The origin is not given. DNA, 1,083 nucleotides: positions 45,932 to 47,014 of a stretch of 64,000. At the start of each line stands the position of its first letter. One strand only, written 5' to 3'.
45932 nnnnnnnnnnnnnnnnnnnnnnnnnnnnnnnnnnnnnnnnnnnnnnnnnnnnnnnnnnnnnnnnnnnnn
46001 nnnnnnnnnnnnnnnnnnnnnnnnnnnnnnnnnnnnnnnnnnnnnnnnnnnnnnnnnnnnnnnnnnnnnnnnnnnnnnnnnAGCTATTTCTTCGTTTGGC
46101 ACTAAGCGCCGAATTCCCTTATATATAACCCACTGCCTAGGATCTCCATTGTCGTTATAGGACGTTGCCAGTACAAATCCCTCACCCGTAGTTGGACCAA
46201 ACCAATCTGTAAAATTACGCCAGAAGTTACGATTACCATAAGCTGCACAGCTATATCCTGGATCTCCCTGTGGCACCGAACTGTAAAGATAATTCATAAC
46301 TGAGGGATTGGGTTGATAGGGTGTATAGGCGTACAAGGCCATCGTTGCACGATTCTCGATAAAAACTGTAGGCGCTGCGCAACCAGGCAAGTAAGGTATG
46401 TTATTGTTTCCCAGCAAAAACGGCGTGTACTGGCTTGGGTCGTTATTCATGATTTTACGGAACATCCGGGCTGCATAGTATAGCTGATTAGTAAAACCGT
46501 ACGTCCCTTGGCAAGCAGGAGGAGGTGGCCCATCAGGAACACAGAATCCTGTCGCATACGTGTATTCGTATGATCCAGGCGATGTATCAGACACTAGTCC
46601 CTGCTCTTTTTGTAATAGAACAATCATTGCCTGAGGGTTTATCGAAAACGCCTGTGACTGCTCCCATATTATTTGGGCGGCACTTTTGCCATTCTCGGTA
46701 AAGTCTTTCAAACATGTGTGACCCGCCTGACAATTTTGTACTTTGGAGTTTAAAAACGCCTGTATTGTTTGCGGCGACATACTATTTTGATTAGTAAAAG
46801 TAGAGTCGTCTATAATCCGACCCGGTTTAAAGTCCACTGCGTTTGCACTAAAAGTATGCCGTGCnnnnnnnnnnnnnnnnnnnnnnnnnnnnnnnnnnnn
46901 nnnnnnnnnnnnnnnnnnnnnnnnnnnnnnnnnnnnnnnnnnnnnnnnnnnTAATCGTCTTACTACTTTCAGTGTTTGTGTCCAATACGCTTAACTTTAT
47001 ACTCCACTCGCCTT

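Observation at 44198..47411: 917-aa secreted protein with a conserved uncharacterised Cys-rich head and a long array of WG-type beta repeats, co-transcribed with a small anchor protein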

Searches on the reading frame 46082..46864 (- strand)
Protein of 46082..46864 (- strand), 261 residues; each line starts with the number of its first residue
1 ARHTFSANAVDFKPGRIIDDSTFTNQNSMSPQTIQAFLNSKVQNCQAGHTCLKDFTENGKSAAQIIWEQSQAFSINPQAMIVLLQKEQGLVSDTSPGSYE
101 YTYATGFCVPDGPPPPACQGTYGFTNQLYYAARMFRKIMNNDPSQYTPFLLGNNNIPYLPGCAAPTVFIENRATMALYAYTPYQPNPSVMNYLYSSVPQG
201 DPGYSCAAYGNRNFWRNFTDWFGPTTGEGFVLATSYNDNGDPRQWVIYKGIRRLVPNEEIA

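Call 16: search_solved_structures(query=A1, max_evalue=10, show_alignments=3)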
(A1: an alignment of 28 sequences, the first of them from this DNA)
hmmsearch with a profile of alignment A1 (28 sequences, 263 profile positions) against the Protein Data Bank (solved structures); distinct sequences matched with E-value up to 10: 0.

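Call 23: predict_structure(alignment_id=A1)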
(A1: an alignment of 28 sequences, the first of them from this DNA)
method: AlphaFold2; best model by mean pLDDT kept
length: 261 residues; sequences in the alignment: 28
mean_pLDDT: 89.6   pTM: 0.83
mean pLDDT of the five models: 89.6, 89.5, 89.1, 88.8, 87.8
residues with pLDDT >= 90: 195; 70-90: 37; 50-70: 26; < 50: 3
segments of 3 or more residues with pLDDT < 50: 1-3
pLDDT, mean of each block of 10 residues (from residue 1): 66 95 95 97 96 97 99 98 96 96 85 74 94 96 93 96 97 97 95 95 95 95 78 66 71 70 56
secondary structure, 60 per line:
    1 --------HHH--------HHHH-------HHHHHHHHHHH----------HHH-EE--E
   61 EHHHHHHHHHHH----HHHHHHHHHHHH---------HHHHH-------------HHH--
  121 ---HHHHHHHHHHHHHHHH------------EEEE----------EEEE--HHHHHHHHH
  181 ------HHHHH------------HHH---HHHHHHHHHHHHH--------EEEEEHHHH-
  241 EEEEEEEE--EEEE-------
elements in order: H20-23 H31-41 H62-72 H77-88 H98-102 H124-139 E152-155 E166-169 H172-180 H187-191 H210-222 E231-235 H236-239 E241-248 E251-254

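Call 25: fold_search(model_id=the predicted structure, library=pdb)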
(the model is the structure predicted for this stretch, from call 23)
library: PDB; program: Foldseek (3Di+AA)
matches with E <= 10: 108; with E <= 0.001: 0
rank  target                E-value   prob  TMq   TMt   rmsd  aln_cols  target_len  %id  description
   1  4pi7_A                8.4e-02  0.89  0.32  0.37   9.0       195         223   12  Crystal structure of S. Aureus Autolysin E in complex with disaccharide NAM-NAG (released 2015-10-14)
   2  4pia                  1.9e-01  0.57  0.28  0.32   9.7       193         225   13  Crystal structure of S. Aureus Autolysin E (released 2015-10-14)
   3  3gxk_C                2.8e-01  0.47  0.30  0.41  11.8       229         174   10  The crystal structure of g-type lysozyme from Atlantic cod (Gadus morhua L.) in complex with NAG oligomers sheds new l (released 2009-10-20)
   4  4pi9                  3.4e-01  0.63  0.33  0.38   9.1       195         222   12  Crystal structure of S. Aureus Autolysin E in complex with muropeptide NAM-L-ALA-D-iGLU (released 2015-10-14)
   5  4pi8_A                4.0e-01  0.54  0.29  0.33   9.2       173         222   11  Crystal structure of catalytic mutant E138A of S. Aureus Autolysin E in complex with disaccharide NAG-NAM (released 2015-10-14)
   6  8ej5_A                4.0e-01  0.35  0.40  0.26  22.2       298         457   12  Tail tip structure of Staphylococcus phage Andhra (released 2022-12-14)
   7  3zec_A                6.9e-01  0.06  0.16  0.12  13.8       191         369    9  Fic protein from SHEWANELLA ONEIDENSIS (E73G mutant) in complex with AMPPNP (released 2013-06-19)
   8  4g9s_A                7.7e-01  0.41  0.29  0.39   8.6       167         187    8  Crystal structure of Escherichia coli PliG in complex with Atlantic salmon g-type lysozyme (released 2012-11-07)
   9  7pj4                  9.0e-01  0.57  0.35  0.33   8.4       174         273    9  Crystal structure of catalytic domain in closed conformation of LytB (E585Q)from Streptococcus pneumoniae (released 2022-09-07)
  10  4n7s_A                9.0e-01  0.14  0.28  0.20  13.8       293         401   12  Crystal structure of Tse3-Tsi3 complex with Zinc ion (released 2014-04-23)
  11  6fxo                  9.5e-01  0.38  0.32  0.36   8.2       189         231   13  Crystal structure of Major Bifunctional Autolysin (released 2019-03-20)
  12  3gxk_D                9.5e-01  0.16  0.28  0.37  12.4       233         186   10  The crystal structure of g-type lysozyme from Atlantic cod (Gadus morhua L.) in complex with NAG oligomers sheds new l (released 2009-10-20)
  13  5o8x_A                1.1e+00  0.04  0.13  0.12  18.4       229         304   11  The X-ray Structure of Catenated Lytic Transglycosylase SltB1 from Pseudomonas aeruginosa (released 2017-11-29)
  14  3wyh_A                1.3e+00  0.14  0.28  0.37  12.7       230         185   10  Structure of disulfide bond deletion mutant of ostrich egg white lysozyme (released 2014-10-15)
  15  4oxv                  1.4e+00  0.11  0.21  0.14  10.1       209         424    8  Crystal structure of MltF from Pseudomonas aeruginosa complexed with valine (released 2015-03-18)
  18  6u0o_B                1.5e+00  0.21  0.30  0.28   8.8       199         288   12  Crystal structure of a peptidoglycan release complex, SagB-SpdC, in lipidic cubic phase (released 2020-09-23)
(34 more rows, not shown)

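Call 26: search_protein_families(library=pfam, alignment_id=A1, max_evalue=10)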
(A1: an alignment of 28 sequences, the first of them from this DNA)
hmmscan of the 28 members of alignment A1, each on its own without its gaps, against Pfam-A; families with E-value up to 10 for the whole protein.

A. member 1, seq(261 aa): 0 families

B. families by the number of members that match (of 28 scanned): 6 families
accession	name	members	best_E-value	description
PF19412.4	DUF5982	1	0.01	Domain of unknown function (DUF5982)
PF19489.4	SLT_4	1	0.039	Transglycosylase SLT domain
PF08672.17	ANAPC2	1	0.05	Anaphase promoting complex (APC) subunit 2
PF03577.20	Peptidase_C69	1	0.084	Peptidase family C69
PF21424.3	DTP-pb9_A-dom_C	1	0.086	Distal tail protein pb9, A domain C-terminal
PF11610.13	Ste5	1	0.14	Scaffold protein Ste5, Fus3-binding region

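Call 28: fold_search(model_id=the predicted structure, library=viral)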
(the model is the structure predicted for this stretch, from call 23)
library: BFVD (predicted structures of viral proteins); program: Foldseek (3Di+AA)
matches with E <= 10: 145; with E <= 0.001: 0
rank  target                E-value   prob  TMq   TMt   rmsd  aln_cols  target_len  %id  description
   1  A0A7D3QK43            3.3e-02  0.96  0.35  0.10  15.4       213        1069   12  (no name in the UniProt tables at hand)
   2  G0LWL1                7.4e-02  0.69  0.24  0.30   9.9       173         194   15  Transglycosylase SLT domain-containing protein [Campylobacter phage CP81]
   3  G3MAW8                1.1e-01  0.91  0.33  0.33   7.9       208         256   13  Gp588 [Bacillus phage G]
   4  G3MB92                1.2e-01  0.54  0.31  0.17  21.4       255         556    9  Peptidoglycan hydrolase [Bacillus phage G]
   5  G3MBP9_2              1.5e-01  0.87  0.41  0.09  10.8       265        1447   10  Gp183 [Bacillus phage G]
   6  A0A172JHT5            2.3e-01  0.82  0.33  0.33   8.9       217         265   10  Mannosyl-glycoendo-beta-N-acetylglucosaminidase [Bacillus phage AR9]
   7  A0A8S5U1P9            2.6e-01  0.75  0.18  0.22   8.0        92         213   11  GEWL-like protein [Siphoviridae sp. ctdHi7]
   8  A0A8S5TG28            3.0e-01  0.85  0.38  0.37   6.7       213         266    9  Mannosyl-glycoprotein endo-beta-N-acetylglucosaminidase [Myoviridae sp. ctIty1]
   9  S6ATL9                3.2e-01  0.72  0.37  0.14   9.0       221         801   11  Putative tail lysin [Bacillus phage phiNIT1]
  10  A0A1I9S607            4.4e-01  0.57  0.38  0.19  10.2       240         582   11  (no name in the UniProt tables at hand)
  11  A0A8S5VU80            4.4e-01  0.54  0.27  0.36   8.4       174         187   10  Minor tail protein [Tectiviridae sp.]
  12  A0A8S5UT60            5.4e-01  0.54  0.33  0.29   9.5       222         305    9  Beta- N-acetylglucosaminidase [Myoviridae sp. ctYA416]
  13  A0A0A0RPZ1            5.4e-01  0.47  0.27  0.25   9.0       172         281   10  Tail lysin [Bacillus phage Pookie]
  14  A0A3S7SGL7            5.4e-01  0.30  0.31  0.08  17.3       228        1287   13  (no name in the UniProt tables at hand)
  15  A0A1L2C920            5.4e-01  0.11  0.20  0.08  14.1       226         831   11  Peptidoglycan hydrolase [Pseudomonas phage ZC03]
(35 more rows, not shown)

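Call 33: find_related_loci(query=A1, collection=genome_contigs, flank=6000)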
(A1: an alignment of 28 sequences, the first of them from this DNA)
Query A1 (261 aa) in genome_contigs; peptide patterns used: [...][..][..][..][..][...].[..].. (x = any residue, [..] = any of these).
600 stretches matched a pattern (row limit reached: there are more); 535 encode a relative of the query (tblastn E <= 1e-3); the best 80 are kept; 80 distinct loci.
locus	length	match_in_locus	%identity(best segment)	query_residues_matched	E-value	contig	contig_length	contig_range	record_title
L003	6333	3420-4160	51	6-259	8e-77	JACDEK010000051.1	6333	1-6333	MAG: Candidatus Saccharibacteria bacterium isolate MGR_bin358 SD2903_NODE_2610_length_6333_cov_0.956171, whole genome sh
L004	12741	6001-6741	50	6-259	8e-76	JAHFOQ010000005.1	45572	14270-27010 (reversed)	MAG: bacterium isolate nzgw507 NODE_328_length_45573_cov_4.834243, whole genome shotgun sequence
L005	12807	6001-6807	47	6-258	1e-68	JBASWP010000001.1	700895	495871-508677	MAG: Candidatus Microsaccharimonas sp. isolate MFD03231_ilm_asm_bin55 k127_36287, whole genome shotgun sequence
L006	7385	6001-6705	50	7-223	5e-67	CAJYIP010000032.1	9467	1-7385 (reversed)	Patescibacteria group bacterium isolate S1C17122_SP350 genome assembly, contig: S1Ck127_124452, whole genome shotgun seq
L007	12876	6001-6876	43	1-259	9e-66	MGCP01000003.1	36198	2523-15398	MAG: Candidatus Saccharibacteria bacterium RIFCSPHIGHO2_02_FULL_47_12 rifcsphigho2_02_scaffold_1365, whole genome shotgu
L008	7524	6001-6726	49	3-225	8e-65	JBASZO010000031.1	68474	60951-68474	MAG: Candidatus Saccharimonas sp. isolate MFD10499_ilm_asm_bin44 k127_131462, whole genome shotgun sequence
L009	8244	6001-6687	50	7-228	5e-65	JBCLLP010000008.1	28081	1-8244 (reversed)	Candidatus Saccharimonadia bacterium isolate SLM_LV1_0208-P14 Node_8_length_28081_cov_45.940728, whole genome shotgun se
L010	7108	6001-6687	49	9-226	1e-64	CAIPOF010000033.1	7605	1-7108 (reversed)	uncultured bacterium isolate AlinenLipids_bin-6727 genome assembly, contig: bin-6727:33/71, whole genome shotgun sequenc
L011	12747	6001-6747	46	8-226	4e-64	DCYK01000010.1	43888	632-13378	MAG TPA_asm: Candidatus Saccharibacteria bacterium UBA2112 UBA2112_contig_1385, whole genome shotgun sequence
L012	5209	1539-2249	48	12-227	6e-64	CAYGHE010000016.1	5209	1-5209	MAG TPA_asm: uncultured Candidatus Saccharibacteria bacterium isolate ERP113451_co2_192 genome assembly, contig: NODE_13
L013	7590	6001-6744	48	6-237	3e-63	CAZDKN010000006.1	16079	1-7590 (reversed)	MAG TPA_asm: uncultured Candidatus Saccharimonas sp. isolate SRP062349_co2_266 genome assembly, contig: NODE_1950_length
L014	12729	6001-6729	47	6-230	4e-63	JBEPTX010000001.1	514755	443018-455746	MAG: Candidatus Saccharibacteria bacterium isolate 22E.concoct.059 NODE_5_length_514755_cov_13.985477, whole genome shot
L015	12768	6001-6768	47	4-237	1e-62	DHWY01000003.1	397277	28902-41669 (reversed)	MAG TPA_asm: Candidatus Saccharibacteria bacterium UBA5170 UBA5170_contig_27, whole genome shotgun sequence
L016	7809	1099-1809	48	6-225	1e-62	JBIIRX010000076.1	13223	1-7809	MAG: Candidatus Saccharimonadales bacterium isolate ME2003-11-11_3300044715_group2_bin104 Rohwer_bin1546_scaffold_801_c1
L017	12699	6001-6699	48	12-228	2e-61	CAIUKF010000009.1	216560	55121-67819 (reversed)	uncultured bacterium isolate MJ110802A_bin-329 genome assembly, contig: bin-329:09/18, whole genome shotgun sequence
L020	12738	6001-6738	45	7-225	8e-61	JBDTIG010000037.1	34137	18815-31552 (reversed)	MAG: Candidatus Saccharimonas sp. isolate cluster2_bin.293 k127_2300061, whole genome shotgun sequence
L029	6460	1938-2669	44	4-224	5e-58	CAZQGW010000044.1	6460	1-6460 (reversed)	MAG TPA_asm: uncultured Candidatus Saccharimonas sp. isolate binchicken_co3_592 genome assembly, contig: NODE_39296_leng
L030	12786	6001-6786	43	6-260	7e-58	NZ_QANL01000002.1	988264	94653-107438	Planctomonas deserti strain 13S1-3 Scaffold_2_length_988264_cov_189.949695, whole genome shotgun sequence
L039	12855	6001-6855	41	11-260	2e-54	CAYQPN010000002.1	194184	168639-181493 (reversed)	MAG TPA_asm: uncultured Candidatus Saccharibacteria bacterium isolate SRP150892_co2_46 genome assembly, contig: NODE_47_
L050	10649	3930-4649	44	2-228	1e-52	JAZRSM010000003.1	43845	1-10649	MAG: Candidatus Nanosyncoccus sp. isolate T1900045346_YK20190036.MAGScoT_cleanbin_000070 SGB_6717_k141_2816909, whole ge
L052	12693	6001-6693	44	6-225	2e-52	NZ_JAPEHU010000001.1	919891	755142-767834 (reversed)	Demequina sp. B12 NODE_1_length_919911_cov_343.222155, whole genome shotgun sequence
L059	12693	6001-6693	43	8-227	1e-51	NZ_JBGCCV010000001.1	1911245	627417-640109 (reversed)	Leifsonia sp. EB34 Ga0532221_01, whole genome shotgun sequence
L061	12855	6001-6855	39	3-256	9e-52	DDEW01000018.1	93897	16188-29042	MAG TPA_asm: Candidatus Saccharibacteria bacterium UBA1944 UBA1944_contig_2298, whole genome shotgun sequence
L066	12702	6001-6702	43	6-229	1e-50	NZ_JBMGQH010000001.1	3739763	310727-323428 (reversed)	Microbacterium sp. SLBN-111 Ga0592983_01, whole genome shotgun sequence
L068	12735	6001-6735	39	6-239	2e-50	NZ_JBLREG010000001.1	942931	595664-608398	Mycetocola zhadangensis strain PPS117 PPS117_S154_L001_(paired)_contig_1, whole genome shotgun sequence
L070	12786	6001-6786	40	11-253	1e-50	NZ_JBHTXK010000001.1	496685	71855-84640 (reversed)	Leifsonia sp. NPDC056665 NPDC056665_T14_F6.ctg-0001, whole genome shotgun sequence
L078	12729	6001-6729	42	6-237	7e-50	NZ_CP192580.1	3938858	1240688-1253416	Leifsonia poae strain P4 chromosome, complete genome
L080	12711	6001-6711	42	6-229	7e-50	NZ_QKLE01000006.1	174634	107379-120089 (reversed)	Curtobacterium sp. MCSS17_011 SALT11.NODE6, whole genome shotgun sequence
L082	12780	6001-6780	40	5-256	1e-49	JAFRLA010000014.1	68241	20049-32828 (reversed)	Candidatus Saccharibacteria bacterium isolate RGIG2566 Goat_Jejunum.Co__c433230, whole genome shotgun sequence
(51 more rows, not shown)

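Call 38: search_protein_families(library=pfam, proteins=[L078:846-2000:+, L078:1993-3021:+, L078:2987-4345:+, L078:3771-5582:-, L078:5245-5724:+, L078:5402-5905:+, L078:8344-9633:+, L078:9617-10597:-, L078:9694-10926:-, L078:10951-12201:+], max_evalue=0.001)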
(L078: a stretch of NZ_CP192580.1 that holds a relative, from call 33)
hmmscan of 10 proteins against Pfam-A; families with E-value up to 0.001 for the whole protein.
L078:846-2000:+ (384 aa): 7 families
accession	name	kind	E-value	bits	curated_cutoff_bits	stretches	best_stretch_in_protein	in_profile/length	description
PF01370.27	Epimerase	-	1.4e-51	175.7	20.9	1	80-311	2-240/240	NAD dependent epimerase/dehydratase family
PF16363.11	GDP_Man_Dehyd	-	6.6e-34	118.3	27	1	81-374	2-332/332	GDP-mannose 4,6 dehydratase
PF13460.12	NAD_binding_10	-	5.4e-17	62.7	27.2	1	83-243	1-143/184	NAD(P)H-binding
PF01073.25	3Beta_HSD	-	2.5e-14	53.4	22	1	80-296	1-226/280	3-beta hydroxysteroid dehydrogenase/isomerase family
PF04321.23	RmlD_sub_bind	-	7.8e-12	45.3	27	1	79-251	3-156/287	RmlD substrate binding domain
PF05368.20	NmrA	-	7.1e-10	39.4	27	1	80-193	6-109/298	NmrA-like family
PF02719.21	Polysacc_synt_2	-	0.00014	21.6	20.2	0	81-327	3-245/293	Polysaccharide biosynthesis protein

L078:1993-3021:+ (342 aa): 2 families
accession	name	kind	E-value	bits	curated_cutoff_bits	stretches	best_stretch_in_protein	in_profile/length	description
PF00535.33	Glycos_transf_2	-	4.8e-23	82.4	23.3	1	8-180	1-161/168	Glycosyl transferase family 2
PF10111.15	Glyco_tranf_2_2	-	1.9e-10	41.1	27.3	1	10-97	3-95/276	Glycosyltransferase like family 2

L078:2987-4345:+ (452 aa): 0 families

L078:3771-5582:- (603 aa): 1 family
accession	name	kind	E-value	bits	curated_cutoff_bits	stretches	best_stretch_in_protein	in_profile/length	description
PF01061.29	ABC2_membrane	-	1.2e-20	74.4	26.9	1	171-382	3-208/211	ABC-2 type transporter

L078:5245-5724:+ (159 aa): 0 families

L078:5402-5905:+ (167 aa): 0 families

L078:8344-9633:+ (429 aa): 5 families
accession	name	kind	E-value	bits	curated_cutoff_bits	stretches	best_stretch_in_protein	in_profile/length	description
PF03721.20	UDPG_MGDP_dh_N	-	1.1e-35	123.3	27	1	1-182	1-181/187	UDP-glucose/GDP-mannose dehydrogenase family, NAD binding domain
PF00984.24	UDPG_MGDP_dh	-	1.5e-20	73.6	25.4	1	213-298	1-92/94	UDP-glucose/GDP-mannose dehydrogenase family, central domain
PF03720.21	UDPG_MGDP_dh_C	-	4e-11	43.6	30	1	323-401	2-86/103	UDP-glucose/GDP-mannose dehydrogenase family, UDP binding domain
PF01210.29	NAD_Gly3P_dh_N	-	4.5e-05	23.9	23.1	1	2-87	1-79/158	NAD-dependent glycerol-3-phosphate dehydrogenase N-terminus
PF03446.21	NAD_binding_2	-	0.00014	22.4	21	1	2-86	1-64/161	NAD binding domain of 6-phosphogluconate dehydrogenase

L078:9617-10597:- (326 aa): 0 families

L078:9694-10926:- (410 aa): 0 families

L078:10951-12201:+ (416 aa): 0 families

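Call 60: search_protein_families(library=pfam, proteins=[L030:5809-8214:+, L078:5785-8193:+, L066:5917-8310:+, L068:5911-8196:+, L007:5372-5926:+, L052:5342-5932:+, L066:5365-5877:+, L068:5414-5911:+, L050:3274-3837:+, L015:5293-5859:+], max_evalue=0.1)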
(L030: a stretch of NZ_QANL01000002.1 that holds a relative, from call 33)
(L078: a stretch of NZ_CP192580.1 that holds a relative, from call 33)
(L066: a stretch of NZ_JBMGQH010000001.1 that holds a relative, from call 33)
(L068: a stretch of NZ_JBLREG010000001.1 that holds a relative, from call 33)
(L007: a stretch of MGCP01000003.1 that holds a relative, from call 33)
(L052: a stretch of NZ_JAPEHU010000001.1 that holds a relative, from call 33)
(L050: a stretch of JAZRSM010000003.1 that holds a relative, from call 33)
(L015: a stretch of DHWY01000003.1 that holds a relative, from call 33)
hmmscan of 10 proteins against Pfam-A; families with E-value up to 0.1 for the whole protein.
L030:5809-8214:+ (801 aa): 0 families

L078:5785-8193:+ (802 aa): 0 families

L066:5917-8310:+ (797 aa): 2 families
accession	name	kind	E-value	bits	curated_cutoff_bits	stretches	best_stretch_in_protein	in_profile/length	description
PF22163.1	SipA_2nd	-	0.0072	17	27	0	713-744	30-61/136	Salmonella Invasion protein A, C-terminal actin binding domain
PF12360.13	Pax7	-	0.071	13.8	27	0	236-269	2-38/44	Paired box protein 7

L068:5911-8196:+ (761 aa): 0 families

L007:5372-5926:+ (184 aa): 0 families

L052:5342-5932:+ (196 aa): 0 families

L066:5365-5877:+ (170 aa): 0 families

L068:5414-5911:+ (165 aa): 0 families

L050:3274-3837:+ (187 aa): 20 families
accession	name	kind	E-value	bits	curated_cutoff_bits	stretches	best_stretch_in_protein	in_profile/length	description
PF16118.10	DUF4834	-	0.00033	22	27.8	1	16-88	8-87/99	Domain of unknown function (DUF4834)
PF06237.18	SLC52_ribofla_tr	-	0.00061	19.4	27.9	1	8-92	187-268/429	Solute carrier family 52, riboflavin transporter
PF22251.1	PFF1_TM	-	0.0021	18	32.3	1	15-89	97-174/300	Vacuolar membrane protease, transmembrane domain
PF13425.11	O-antigen_lig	-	0.0088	15.3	31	1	6-90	241-320/462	O-antigen ligase like membrane protein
PF14851.11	FAM176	-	0.0089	16.3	31.5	1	29-91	41-104/152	FAM176 family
PF18246.6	OST_IS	-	0.0097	16.4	25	1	100-158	23-82/91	Oligosaccharyltransferase Insert domain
PF01496.24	V_ATPase_I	-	0.012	14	30.7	1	23-90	620-690/815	V-type ATPase 116kDa subunit family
PF04277.18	OAD_gamma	-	0.013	16.6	27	0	18-68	15-57/76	Oxaloacetate decarboxylase, gamma chain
PF06682.17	SARAF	-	0.014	15.5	30.8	1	5-88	151-232/333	SOCE-associated regulatory factor of calcium homoeostasis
PF11027.13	DUF2615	-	0.037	14.5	23.4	0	6-64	45-99/104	Protein of unknown function (DUF2615)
PF01080.22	Presenilin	-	0.045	12.9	34.3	1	35-86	215-266/408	Presenilin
PF05680.17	ATP-synt_E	-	0.047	14.3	22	1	26-81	19-72/83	ATP synthase E chain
PF12569.14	NatA_aux_su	-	0.048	13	33.3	1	30-88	382-439/515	N-terminal acetyltransferase A, auxiliary subunit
PF03666.18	NPR3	-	0.05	12.9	27.5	1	43-88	55-102/456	Nitrogen Permease regulator of amino acid transport activity 3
PF16091.10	DUF4820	-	0.066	13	27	1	36-88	146-201/227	Domain of unknown function (DUF4820)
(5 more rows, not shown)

L015:5293-5859:+ (188 aa): 0 families

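Call 61: search_protein_families(library=ncbifam, proteins=[L030:5809-8214:+, L078:5785-8193:+, L066:5917-8310:+, L066:5365-5877:+, L068:5414-5911:+, L050:3837-5540:+], max_evalue=0.1)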
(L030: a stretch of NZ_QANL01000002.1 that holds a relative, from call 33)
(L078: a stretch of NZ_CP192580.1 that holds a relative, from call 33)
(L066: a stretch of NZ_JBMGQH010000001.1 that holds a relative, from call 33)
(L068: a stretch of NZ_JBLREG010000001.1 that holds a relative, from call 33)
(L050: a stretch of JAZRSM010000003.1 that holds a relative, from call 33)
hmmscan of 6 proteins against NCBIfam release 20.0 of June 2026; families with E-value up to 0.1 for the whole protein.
L030:5809-8214:+ (801 aa): 1 family
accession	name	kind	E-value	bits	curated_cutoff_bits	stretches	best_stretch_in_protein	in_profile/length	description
TIGR01392.2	MetX_acetyl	equivalog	0.059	12.5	500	1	48-215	152-252/351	homoserine O-acetyltransferase MetX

L078:5785-8193:+ (802 aa): 0 families

L066:5917-8310:+ (797 aa): 1 family
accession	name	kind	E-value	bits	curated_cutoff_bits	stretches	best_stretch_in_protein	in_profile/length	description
NF053671.1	bindosome_BasC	exception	0.028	14.3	260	1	293-356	70-129/140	bindosome assembly system protein BasC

L066:5365-5877:+ (170 aa): 1 family
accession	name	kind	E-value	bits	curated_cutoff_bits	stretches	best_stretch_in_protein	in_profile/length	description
NF053526.1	Myco_lipo_LppK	equivalog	0.016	15.2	125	1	23-73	12-60/167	lipoprotein LppK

L068:5414-5911:+ (165 aa): 0 families

L050:3837-5540:+ (567 aa): 0 families
